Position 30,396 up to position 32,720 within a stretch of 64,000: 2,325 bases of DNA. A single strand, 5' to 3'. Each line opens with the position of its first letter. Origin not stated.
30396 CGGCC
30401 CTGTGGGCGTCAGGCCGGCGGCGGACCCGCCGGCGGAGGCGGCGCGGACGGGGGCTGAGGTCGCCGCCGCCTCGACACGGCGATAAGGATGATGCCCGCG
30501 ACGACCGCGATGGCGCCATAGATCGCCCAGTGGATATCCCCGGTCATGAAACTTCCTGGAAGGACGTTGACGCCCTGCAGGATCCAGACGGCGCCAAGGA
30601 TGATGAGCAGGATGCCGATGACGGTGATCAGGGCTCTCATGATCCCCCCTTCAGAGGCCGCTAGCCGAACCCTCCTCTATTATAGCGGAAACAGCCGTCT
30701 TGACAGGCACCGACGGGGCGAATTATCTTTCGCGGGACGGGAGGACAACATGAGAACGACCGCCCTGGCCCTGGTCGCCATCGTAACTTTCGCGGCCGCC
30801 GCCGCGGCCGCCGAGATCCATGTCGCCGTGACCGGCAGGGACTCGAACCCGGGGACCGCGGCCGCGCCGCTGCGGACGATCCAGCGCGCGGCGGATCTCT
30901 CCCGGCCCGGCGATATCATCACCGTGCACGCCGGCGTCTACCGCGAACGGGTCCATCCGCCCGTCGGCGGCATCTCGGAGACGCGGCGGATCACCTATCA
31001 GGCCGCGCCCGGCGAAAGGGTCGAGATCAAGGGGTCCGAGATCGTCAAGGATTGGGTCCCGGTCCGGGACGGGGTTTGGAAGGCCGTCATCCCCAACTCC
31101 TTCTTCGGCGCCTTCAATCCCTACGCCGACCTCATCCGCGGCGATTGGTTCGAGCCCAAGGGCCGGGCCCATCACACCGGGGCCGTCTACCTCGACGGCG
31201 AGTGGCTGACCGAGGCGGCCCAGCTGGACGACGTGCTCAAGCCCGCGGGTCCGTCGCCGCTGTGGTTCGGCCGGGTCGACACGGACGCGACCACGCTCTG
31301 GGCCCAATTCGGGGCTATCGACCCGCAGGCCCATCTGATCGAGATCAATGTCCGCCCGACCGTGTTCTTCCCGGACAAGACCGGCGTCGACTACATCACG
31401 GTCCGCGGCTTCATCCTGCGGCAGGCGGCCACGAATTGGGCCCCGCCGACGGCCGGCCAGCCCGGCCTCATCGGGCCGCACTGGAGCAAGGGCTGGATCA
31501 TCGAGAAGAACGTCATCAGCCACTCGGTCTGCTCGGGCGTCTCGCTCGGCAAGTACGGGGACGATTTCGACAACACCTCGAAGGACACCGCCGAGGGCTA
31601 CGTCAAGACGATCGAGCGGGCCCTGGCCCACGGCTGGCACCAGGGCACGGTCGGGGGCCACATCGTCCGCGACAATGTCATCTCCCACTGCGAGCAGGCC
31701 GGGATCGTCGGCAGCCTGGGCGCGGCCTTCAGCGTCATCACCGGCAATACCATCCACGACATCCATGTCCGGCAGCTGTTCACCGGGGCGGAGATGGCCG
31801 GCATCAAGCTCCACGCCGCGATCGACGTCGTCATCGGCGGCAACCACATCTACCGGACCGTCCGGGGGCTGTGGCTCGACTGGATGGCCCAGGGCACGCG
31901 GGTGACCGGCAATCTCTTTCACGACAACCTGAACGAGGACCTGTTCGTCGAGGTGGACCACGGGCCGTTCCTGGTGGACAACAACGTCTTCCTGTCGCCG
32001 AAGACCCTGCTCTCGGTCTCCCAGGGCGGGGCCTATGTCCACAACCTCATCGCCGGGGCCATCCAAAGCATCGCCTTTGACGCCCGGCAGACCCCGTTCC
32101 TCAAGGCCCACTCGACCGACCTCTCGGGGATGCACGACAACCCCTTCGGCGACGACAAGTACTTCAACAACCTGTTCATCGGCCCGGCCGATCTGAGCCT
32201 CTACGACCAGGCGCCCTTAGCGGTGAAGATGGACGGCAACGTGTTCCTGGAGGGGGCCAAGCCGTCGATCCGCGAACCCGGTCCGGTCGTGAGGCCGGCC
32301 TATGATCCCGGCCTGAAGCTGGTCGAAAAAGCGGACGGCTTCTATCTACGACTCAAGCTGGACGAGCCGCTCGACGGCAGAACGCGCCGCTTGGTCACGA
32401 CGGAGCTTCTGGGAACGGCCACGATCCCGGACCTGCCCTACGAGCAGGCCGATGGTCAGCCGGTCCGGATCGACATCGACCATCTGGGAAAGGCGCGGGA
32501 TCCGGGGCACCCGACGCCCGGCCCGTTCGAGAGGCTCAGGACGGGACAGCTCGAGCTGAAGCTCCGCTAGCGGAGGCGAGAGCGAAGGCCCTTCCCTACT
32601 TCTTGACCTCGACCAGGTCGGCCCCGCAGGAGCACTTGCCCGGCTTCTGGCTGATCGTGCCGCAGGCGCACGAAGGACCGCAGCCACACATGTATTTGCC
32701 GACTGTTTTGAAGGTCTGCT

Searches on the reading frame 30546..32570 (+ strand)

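Call 60: search_protein_families(library=pfam, proteins=[window:30546-32570:+], max_evalue=0.00001)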
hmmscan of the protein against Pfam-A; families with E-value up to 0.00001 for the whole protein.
window:30546-32570:+ (674 aa): 4 families
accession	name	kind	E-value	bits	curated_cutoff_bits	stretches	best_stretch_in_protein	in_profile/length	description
PF21258.2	Glyco_hydro_120_ins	-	4.5e-26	92.1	27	1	167-234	1-68/121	Glycoside hydrolase 120, insertion domain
PF13229.12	Beta_helix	-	1.1e-09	38.6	25.9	1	365-497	27-152/158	Right handed beta helix region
PF07602.17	DUF1565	-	1.5e-09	38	20.3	1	95-134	1-40/257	Protein of unknown function (DUF1565)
PF05048.19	NosD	-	7.3e-07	29.3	23.6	1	371-463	92-174/212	Periplasmic copper-binding protein (NosD)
